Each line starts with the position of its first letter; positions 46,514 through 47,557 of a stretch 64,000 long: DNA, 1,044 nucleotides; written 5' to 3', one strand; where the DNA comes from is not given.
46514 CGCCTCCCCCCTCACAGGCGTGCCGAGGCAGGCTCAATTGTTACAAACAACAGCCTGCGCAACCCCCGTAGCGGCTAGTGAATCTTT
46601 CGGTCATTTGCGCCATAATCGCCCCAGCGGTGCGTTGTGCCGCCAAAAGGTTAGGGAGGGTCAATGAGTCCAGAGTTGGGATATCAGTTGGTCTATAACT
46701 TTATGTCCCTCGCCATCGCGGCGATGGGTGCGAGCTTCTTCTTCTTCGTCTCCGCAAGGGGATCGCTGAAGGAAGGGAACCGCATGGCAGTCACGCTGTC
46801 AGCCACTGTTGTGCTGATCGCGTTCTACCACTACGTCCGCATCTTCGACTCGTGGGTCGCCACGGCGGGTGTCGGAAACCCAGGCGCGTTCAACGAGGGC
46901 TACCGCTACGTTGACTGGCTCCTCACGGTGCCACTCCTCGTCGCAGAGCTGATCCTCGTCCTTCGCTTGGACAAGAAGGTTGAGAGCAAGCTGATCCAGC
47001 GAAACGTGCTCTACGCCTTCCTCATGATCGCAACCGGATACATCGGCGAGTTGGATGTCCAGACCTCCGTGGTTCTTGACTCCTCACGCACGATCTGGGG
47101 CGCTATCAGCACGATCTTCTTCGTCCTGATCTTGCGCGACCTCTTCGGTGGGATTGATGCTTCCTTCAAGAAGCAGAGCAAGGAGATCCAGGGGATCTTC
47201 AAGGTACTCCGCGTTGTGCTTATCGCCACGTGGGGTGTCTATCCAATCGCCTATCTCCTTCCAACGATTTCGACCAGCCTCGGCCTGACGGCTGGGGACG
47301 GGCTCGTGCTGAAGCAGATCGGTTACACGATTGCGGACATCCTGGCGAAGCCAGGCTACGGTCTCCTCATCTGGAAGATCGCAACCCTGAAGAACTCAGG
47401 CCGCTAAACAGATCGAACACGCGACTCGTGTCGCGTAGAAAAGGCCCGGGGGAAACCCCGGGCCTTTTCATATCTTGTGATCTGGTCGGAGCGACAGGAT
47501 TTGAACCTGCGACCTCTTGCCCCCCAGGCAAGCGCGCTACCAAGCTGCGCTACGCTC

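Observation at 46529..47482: Rhodopsin cassette is compositionally foreign (about 56 % GC vs about 68 % flanks) and abuts tRNA-Pro: signature of horizontal acquisition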

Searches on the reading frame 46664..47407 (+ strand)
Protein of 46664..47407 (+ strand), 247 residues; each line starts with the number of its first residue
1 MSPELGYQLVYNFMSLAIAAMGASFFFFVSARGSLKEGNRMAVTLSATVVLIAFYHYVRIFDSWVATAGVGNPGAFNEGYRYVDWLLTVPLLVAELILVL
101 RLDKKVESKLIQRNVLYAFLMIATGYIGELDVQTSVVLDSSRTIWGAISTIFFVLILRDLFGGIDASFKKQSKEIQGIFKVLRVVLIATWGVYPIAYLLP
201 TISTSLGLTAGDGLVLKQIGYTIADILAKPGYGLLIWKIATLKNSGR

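Call 8: search_protein_families(library=pfam, proteins=[window:46664-47407:+])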
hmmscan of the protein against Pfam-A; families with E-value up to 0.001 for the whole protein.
window:46664-47407:+ (247 aa): 1 family
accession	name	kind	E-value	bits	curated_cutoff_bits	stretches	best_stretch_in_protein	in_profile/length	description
PF01036.24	Bac_rhodopsin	-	4.3e-40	138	24.6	1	14-241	7-222/224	Bacteriorhodopsin-like protein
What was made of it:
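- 46664..47407 (+): Xanthorhodopsin-type microbial rhodopsin ORF (247 aa, DTE motif, retinal-binding Lys). Pfam PF01036, E 4.3e-40 (call 8).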

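Call 9: find_homologous_proteins(query=window:46664-47404:+)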
Query window:46664-47404:+ (247 aa): 6457 proteins with E <= 0.001 among 8000 candidates; the best 120 are listed.
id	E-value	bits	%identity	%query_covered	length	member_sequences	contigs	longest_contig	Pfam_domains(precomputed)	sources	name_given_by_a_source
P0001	4.2e-153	525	100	100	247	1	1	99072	PF01036.25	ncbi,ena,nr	ncbi:MAG: bacteriorhodopsin [Chloroflexi bacterium]|nr:bacteriorhodopsin [Chloroflexota bacterium]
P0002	1.0e-152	524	100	100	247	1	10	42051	PF01036.25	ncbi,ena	-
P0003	1.1e-152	524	100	100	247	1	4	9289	PF01036.25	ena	-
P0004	1.4e-152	524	99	100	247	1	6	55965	PF01036.25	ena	-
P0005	1.5e-152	524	100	100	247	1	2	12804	PF01036.25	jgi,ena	-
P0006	1.7e-152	523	99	100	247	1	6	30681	PF01036.25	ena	-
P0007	2.3e-152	523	99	100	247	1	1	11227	PF01036.25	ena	-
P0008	2.4e-152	523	99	100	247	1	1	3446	PF01036.25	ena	-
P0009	2.6e-152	523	99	100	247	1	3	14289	PF01036.25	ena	-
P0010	2.7e-152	523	99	100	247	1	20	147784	PF01036.25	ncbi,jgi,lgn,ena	-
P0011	3.6e-152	522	99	100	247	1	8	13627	PF01036.25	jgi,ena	-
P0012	3.8e-152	522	99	100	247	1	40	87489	PF01036.25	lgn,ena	-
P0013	3.9e-152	522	99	100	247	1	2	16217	PF01036.25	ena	-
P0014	4.0e-152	522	99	100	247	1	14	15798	PF01036.25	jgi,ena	-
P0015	5.1e-152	522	98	100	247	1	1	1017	PF01036.25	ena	-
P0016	5.1e-152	522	99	100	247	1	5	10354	PF01036.25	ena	-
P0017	5.3e-152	522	99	100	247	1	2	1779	PF01036.25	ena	-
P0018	5.5e-152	522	99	100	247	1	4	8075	PF01036.25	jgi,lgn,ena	-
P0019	5.6e-152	522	99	100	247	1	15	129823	PF01036.25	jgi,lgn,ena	-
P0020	6.3e-152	522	99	100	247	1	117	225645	PF01036.25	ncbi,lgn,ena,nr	ncbi:MAG: xanthorhodopsin [Candidatus Limnocylindrus sp. ZSMar2m-chloro-G89]|nr:MAG: xanthorhodopsin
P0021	7.2e-152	521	99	100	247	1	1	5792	PF01036.25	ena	-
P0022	7.7e-152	521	98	100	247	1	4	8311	PF01036.25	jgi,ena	-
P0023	7.9e-152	521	98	100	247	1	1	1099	PF01036.25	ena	-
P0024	8.5e-152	521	98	100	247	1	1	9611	PF01036.25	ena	-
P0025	8.5e-152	521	98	100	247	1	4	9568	PF01036.25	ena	-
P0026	8.8e-152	521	98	100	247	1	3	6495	PF01036.25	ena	-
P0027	9.1e-152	521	99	100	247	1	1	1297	PF01036.25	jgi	-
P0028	9.7e-152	521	98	100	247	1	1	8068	PF01036.25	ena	-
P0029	9.8e-152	521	99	100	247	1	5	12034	PF01036.25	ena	-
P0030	1.0e-151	521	98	100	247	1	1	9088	PF01036.25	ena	-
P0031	1.2e-151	521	99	100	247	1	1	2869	PF01036.25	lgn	-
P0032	1.3e-151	521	98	100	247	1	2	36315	PF01036.25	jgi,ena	-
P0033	1.4e-151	520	98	100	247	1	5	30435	PF01036.25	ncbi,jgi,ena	-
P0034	1.6e-151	520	99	100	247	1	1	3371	PF01036.25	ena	-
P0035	1.6e-151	520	99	100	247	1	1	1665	PF01036.25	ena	-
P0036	1.6e-151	520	98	100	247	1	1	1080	PF01036.25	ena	-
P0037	1.7e-151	520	98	100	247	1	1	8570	PF01036.25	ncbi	-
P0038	1.9e-151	520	98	100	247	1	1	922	PF01036.25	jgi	-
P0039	2.0e-151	520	99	100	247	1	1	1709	PF01036.25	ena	-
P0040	2.2e-151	520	98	100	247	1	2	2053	PF01036.25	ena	-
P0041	2.2e-151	520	98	100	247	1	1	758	PF01036.25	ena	-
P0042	2.6e-151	520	98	100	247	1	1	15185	PF01036.25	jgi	-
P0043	2.6e-151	520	98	100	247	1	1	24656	PF01036.25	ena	-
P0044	3.0e-151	519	98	100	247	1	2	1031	PF01036.25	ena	-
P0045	3.1e-151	519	99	100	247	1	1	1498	PF01036.25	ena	-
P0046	3.1e-151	519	98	100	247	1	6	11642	PF01036.25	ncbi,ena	-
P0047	3.1e-151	519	98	100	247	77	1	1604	PF01036.25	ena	-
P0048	3.7e-151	519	98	100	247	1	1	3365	PF01036.25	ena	-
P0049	3.7e-151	519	98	100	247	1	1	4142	PF01036.25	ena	-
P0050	4.2e-151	519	98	100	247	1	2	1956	PF01036.25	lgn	-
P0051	4.2e-151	519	98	100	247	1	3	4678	PF01036.25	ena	-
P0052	4.2e-151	519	98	100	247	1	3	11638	PF01036.25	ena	-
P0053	4.3e-151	519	98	100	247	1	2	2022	PF01036.25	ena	-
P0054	4.7e-151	519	98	100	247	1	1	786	PF01036.25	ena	-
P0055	5.0e-151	519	98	100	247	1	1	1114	PF01036.25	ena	-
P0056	5.2e-151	519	98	100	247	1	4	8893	PF01036.25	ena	-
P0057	5.2e-151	519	98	100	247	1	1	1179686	PF01036.25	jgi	jgi:bacteriorhodopsin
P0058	5.7e-151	518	97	100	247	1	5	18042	PF01036.25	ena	-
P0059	5.7e-151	518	98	100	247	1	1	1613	PF01036.25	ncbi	-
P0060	5.9e-151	518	98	100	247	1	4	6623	PF01036.25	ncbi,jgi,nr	ncbi:MAG: bacteriorhodopsin [Chloroflexi bacterium]|nr:bacteriorhodopsin [Chloroflexota bacterium]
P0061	8.1e-151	518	98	100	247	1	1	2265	PF01036.25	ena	-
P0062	1.0e-150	518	98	100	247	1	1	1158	PF01036.25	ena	-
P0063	1.1e-150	517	97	100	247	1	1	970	PF01036.25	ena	-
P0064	1.2e-150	517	98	100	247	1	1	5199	PF01036.25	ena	-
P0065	1.2e-150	517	98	100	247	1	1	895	PF01036.25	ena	-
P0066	1.7e-150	517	97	100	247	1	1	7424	PF01036.25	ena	-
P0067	1.7e-150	517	97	100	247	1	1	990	PF01036.25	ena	-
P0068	1.7e-150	517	97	100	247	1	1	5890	PF01036.25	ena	-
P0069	1.7e-150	517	98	100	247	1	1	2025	PF01036.25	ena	-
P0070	2.2e-150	517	98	100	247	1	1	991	PF01036.25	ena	-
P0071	2.3e-150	516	99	99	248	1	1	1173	PF01036.25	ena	-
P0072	2.4e-150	516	97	100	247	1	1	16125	PF01036.25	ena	-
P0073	4.3e-150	516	97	100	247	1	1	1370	PF01036.25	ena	-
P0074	4.9e-150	515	97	100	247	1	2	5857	PF01036.25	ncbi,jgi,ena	jgi:bacteriorhodopsin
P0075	7.7e-150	515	97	100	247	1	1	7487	PF01036.25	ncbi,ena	-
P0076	1.6e-148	510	99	98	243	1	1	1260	PF01036.25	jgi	-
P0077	1.4e-146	504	98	99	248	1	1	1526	PF01036.25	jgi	jgi:bacteriorhodopsin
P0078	4.2e-145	499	94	100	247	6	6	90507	PF01036.25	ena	-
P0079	9.4e-145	498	95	99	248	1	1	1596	PF01036.25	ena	-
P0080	1.3e-144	498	94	100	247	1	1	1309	PF01036.25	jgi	jgi:bacteriorhodopsin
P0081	1.7e-143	494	100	95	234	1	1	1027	PF01036.25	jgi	-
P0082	1.1e-142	491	99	95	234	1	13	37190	PF01036.25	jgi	jgi:bacteriorhodopsin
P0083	1.5e-142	491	99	95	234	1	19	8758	PF01036.25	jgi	jgi:bacteriorhodopsin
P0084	1.5e-142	491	99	95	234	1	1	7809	PF01036.25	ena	-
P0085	1.5e-142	491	99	95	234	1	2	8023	PF01036.25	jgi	jgi:bacteriorhodopsin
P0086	1.6e-142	491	99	95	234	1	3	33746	PF01036.25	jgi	jgi:bacteriorhodopsin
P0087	2.2e-142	490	99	95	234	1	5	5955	PF01036.25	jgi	jgi:bacteriorhodopsin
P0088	2.2e-142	490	99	95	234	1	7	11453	PF01036.25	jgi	jgi:bacteriorhodopsin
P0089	2.9e-142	490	99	95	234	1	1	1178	PF01036.25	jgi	jgi:bacteriorhodopsin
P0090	3.6e-142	490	98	95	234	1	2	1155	PF01036.25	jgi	jgi:bacteriorhodopsin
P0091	5.2e-142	489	98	95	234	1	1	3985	PF01036.25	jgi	jgi:bacteriorhodopsin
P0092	5.4e-142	489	98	95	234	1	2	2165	PF01036.25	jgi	-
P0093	7.4e-142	489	98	95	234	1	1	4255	PF01036.25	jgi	jgi:bacteriorhodopsin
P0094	9.4e-142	488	98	95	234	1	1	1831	PF01036.25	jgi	-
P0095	1.5e-141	488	94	100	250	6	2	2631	PF01036.25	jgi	jgi:bacteriorhodopsin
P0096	4.5e-141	486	97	95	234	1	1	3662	PF01036.25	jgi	jgi:bacteriorhodopsin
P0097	9.2e-141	485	92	100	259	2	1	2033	PF01036.25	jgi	jgi:bacteriorhodopsin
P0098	2.0e-140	484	97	95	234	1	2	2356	PF01036.25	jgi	jgi:bacteriorhodopsin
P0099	5.4e-140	483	92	100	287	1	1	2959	PF01036.25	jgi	-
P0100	2.6e-138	477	98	92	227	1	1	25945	PF01036.25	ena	-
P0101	2.0e-137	474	91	100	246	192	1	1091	PF01036.25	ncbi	-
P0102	4.5e-136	470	90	99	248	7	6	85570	PF01036.25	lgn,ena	-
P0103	7.4e-135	466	86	100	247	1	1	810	PF01036.25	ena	-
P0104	9.0e-134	462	89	100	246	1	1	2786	PF01036.25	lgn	-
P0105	1.1e-133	462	88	100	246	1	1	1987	PF01036.25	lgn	-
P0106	1.2e-133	462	89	99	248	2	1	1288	PF01036.25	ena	-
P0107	1.2e-131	455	87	100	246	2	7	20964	PF01036.25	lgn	-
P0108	6.0e-131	453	86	100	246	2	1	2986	PF01036.25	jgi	-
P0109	3.4e-130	450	86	99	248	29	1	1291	PF01036.25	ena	-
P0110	2.3e-129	448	85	100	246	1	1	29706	PF01036.25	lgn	-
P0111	2.4e-128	444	86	99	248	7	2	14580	PF01036.25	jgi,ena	jgi:bacteriorhodopsin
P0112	4.8e-128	443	83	100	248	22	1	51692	PF01036.25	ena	-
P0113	5.3e-127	440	84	100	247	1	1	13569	PF01036.25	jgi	-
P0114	1.3e-126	439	85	99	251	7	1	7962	PF01036.25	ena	-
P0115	1.7e-126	438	84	99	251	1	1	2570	PF01036.25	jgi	-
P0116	1.0e-125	436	83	100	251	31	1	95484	PF01036.25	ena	-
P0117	5.3e-125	433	83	99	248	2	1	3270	PF01036.25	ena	-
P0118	6.9e-125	433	99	84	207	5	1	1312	PF01036.25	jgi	jgi:bacteriorhodopsin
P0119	1.1e-124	432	84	99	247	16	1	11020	PF01036.25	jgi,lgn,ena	jgi:bacteriorhodopsin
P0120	3.2e-124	431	82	100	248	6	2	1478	PF01036.25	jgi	jgi:bacteriorhodopsin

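Call 10: find_encoding_contigs(protein=window:46664-47404:+, flank=10000, max_places=10)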
Protein window:46664-47404:+ (247 aa): 1 contig read that carries it; 1 place shown.
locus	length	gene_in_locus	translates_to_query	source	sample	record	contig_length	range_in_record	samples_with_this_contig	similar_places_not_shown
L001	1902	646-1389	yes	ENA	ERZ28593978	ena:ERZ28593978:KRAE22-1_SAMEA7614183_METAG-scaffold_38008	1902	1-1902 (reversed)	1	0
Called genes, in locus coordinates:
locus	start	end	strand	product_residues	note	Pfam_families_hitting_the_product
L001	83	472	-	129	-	PF14229:DUF4332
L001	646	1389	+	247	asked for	PF01036:Bac_rhodopsin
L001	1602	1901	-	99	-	?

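Call 11: find_encoding_contigs(protein=P0116, flank=10000, max_places=2)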
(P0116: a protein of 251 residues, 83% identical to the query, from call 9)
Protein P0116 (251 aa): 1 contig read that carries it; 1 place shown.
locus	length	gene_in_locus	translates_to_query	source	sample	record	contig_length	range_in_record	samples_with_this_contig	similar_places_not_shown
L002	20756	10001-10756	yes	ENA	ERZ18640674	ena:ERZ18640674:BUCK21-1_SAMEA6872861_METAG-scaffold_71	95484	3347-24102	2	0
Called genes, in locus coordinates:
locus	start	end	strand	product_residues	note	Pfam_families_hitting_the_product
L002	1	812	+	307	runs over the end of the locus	PF00528:BPD_transp_1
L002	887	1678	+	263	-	PF00528:BPD_transp_1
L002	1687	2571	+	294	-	PF02463:SMC_N (weak), PF00005:ABC_tran, PF13304:AAA_21 (faint)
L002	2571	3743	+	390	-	-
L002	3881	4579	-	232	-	PF01895:PhoU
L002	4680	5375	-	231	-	PF00072:Response_reg, PF00486:Trans_reg_C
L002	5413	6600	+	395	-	PF08448:PAS_4 (weak), PF00512:HisKA, PF02518:HATPase_c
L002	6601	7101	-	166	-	PF05163:DinB, PF12867:DinB_2 (faint)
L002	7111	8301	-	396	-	PF06965:Na_H_antiport_1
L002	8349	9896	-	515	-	PF18916:Lycopene_cyc (weak), PF01040:UbiA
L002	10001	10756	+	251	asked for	PF01036:Bac_rhodopsin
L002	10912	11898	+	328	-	PF00149:Metallophos (weak)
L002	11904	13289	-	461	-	PF13473:Cupredoxin_1 (faint), PF00127:Copper-bind (faint), PF07731:Cu-oxidase_2 (faint), PF07732:Cu-oxidase_3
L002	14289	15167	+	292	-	PF00005:ABC_tran, PF02463:SMC_N (weak)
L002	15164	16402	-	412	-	-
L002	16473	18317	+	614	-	PF17297:PEPCK_N, PF00821:PEPCK_GTP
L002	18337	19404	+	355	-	PF00005:ABC_tran, PF08402:TOBE_2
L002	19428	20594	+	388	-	PF13416:SBP_bac_8, PF13343:SBP_bac_6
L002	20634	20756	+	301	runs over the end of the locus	PF00528:BPD_transp_1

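Call 12: find_encoding_contigs(protein=P0112, flank=10000, max_places=2)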
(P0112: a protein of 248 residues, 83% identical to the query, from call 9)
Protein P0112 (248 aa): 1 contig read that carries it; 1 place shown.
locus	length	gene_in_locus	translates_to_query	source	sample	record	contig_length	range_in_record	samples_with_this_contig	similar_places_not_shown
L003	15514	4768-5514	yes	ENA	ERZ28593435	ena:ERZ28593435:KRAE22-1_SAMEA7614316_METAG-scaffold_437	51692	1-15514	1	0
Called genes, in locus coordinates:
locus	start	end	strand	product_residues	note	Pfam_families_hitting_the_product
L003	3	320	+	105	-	?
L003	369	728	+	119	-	PF09966:DUF2200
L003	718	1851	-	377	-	PF00127:Copper-bind (faint), PF07731:Cu-oxidase_2 (weak), PF07732:Cu-oxidase_3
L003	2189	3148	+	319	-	PF01625:PMSR, PF01641:SelR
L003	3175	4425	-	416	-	PF01040:UbiA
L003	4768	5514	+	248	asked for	PF01036:Bac_rhodopsin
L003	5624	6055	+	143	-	PF08570:DUF1761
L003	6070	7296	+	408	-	PF00067:p450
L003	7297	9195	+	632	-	PF01040:UbiA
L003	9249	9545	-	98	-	PF08922:DUF1905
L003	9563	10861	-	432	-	PF00109:ketoacyl-synt, PF02801:Ketoacyl-synt_C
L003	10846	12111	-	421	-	PF00109:ketoacyl-synt, PF02801:Ketoacyl-synt_C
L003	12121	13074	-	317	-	PF00698:Acyl_transf_1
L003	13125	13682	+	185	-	PF12802:MarR_2, PF09339:HTH_IclR (weak)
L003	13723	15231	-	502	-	PF01546:Peptidase_M20, PF07687:M20_dimer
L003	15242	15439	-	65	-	-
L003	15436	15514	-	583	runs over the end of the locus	PF00920:ILVD_EDD_N, PF24877:ILV_EDD_C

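Call 13: find_encoding_contigs(protein=P0102, flank=10000, max_places=2)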
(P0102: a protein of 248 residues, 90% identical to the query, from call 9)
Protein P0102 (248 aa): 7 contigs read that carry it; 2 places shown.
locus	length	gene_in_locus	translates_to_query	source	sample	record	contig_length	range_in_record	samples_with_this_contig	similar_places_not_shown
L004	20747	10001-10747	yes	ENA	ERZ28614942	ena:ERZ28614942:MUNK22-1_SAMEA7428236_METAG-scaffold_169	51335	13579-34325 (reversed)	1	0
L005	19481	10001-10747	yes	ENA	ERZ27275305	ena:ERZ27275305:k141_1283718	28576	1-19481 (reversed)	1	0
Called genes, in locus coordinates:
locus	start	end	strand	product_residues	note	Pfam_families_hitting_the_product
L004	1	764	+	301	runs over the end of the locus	PF00294:PfkB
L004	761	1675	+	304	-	PF04227:Indigoidine_A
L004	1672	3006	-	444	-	PF05977:MFS_3, PF13347:MFS_2 (faint), PF07690:MFS_1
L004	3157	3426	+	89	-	PF00462:Glutaredoxin (weak), PF05768:Glrx-like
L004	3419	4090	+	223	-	PF02683:DsbD_TM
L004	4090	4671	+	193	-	PF08534:Redoxin, PF00578:AhpC-TSA, PF00085:Thioredoxin (weak), PF13905:Thioredoxin_8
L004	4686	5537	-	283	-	PF00753:Lactamase_B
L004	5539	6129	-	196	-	PF06559:DCD_N, PF22769:DCD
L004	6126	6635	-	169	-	PF22811:Zn_ribbon_NrdR, PF03477:ATP-cone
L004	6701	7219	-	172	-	PF00994:MoCF_biosynth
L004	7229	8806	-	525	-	PF01040:UbiA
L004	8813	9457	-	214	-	PF07314:Lit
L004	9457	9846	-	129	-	PF14229:DUF4332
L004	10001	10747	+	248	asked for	PF01036:Bac_rhodopsin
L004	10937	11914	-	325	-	PF01210:NAD_Gly3P_dh_N, PF07479:NAD_Gly3P_dh_C, PF20618:GPD_NAD_C_bact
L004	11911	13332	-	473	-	PF00005:ABC_tran (faint), PF00009:GTP_EFTU, PF01926:MMR_HSR1, PF02421:FeoB_N, PF00009:GTP_EFTU, PF01926:MMR_HSR1, PF02421:FeoB_N, PF14714:KH_dom-like, +5 more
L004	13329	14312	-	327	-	PF02401:LYTB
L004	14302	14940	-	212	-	PF01553:Acyltransferase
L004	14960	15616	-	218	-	PF02224:Cytidylate_kin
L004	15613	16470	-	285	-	PF00849:PseudoU_synth_2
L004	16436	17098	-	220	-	PF04079:SMC_ScpB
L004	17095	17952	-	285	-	PF02616:SMC_ScpA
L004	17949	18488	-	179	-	-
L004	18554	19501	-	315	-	PF02899:Phage_int_SAM_1 (weak), PF00589:Phage_integrase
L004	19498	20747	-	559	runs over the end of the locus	PF02463:SMC_N, PF13476:AAA_23 (weak), PF13304:AAA_21 (faint)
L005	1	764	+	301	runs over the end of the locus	PF00294:PfkB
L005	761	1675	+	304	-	PF04227:Indigoidine_A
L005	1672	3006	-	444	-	PF05977:MFS_3, PF13347:MFS_2 (faint), PF07690:MFS_1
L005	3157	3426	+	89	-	PF00462:Glutaredoxin (weak), PF05768:Glrx-like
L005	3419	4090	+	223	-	PF02683:DsbD_TM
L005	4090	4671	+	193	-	PF08534:Redoxin, PF00578:AhpC-TSA, PF00085:Thioredoxin (weak), PF13905:Thioredoxin_8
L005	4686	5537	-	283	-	PF00753:Lactamase_B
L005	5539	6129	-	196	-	PF06559:DCD_N, PF22769:DCD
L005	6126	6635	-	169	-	PF22811:Zn_ribbon_NrdR, PF03477:ATP-cone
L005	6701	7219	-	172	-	PF00994:MoCF_biosynth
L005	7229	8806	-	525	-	PF01040:UbiA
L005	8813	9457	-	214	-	PF07314:Lit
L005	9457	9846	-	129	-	PF14229:DUF4332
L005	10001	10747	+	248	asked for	PF01036:Bac_rhodopsin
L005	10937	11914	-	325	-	PF01210:NAD_Gly3P_dh_N, PF07479:NAD_Gly3P_dh_C, PF20618:GPD_NAD_C_bact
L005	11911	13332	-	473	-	PF00005:ABC_tran (faint), PF00009:GTP_EFTU, PF01926:MMR_HSR1, PF02421:FeoB_N, PF00009:GTP_EFTU, PF01926:MMR_HSR1, PF02421:FeoB_N, PF14714:KH_dom-like, +5 more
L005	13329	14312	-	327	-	PF02401:LYTB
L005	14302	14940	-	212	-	PF01553:Acyltransferase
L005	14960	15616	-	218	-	PF02224:Cytidylate_kin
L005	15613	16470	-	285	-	PF00849:PseudoU_synth_2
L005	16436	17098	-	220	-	PF04079:SMC_ScpB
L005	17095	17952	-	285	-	PF02616:SMC_ScpA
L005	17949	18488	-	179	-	-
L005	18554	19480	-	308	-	?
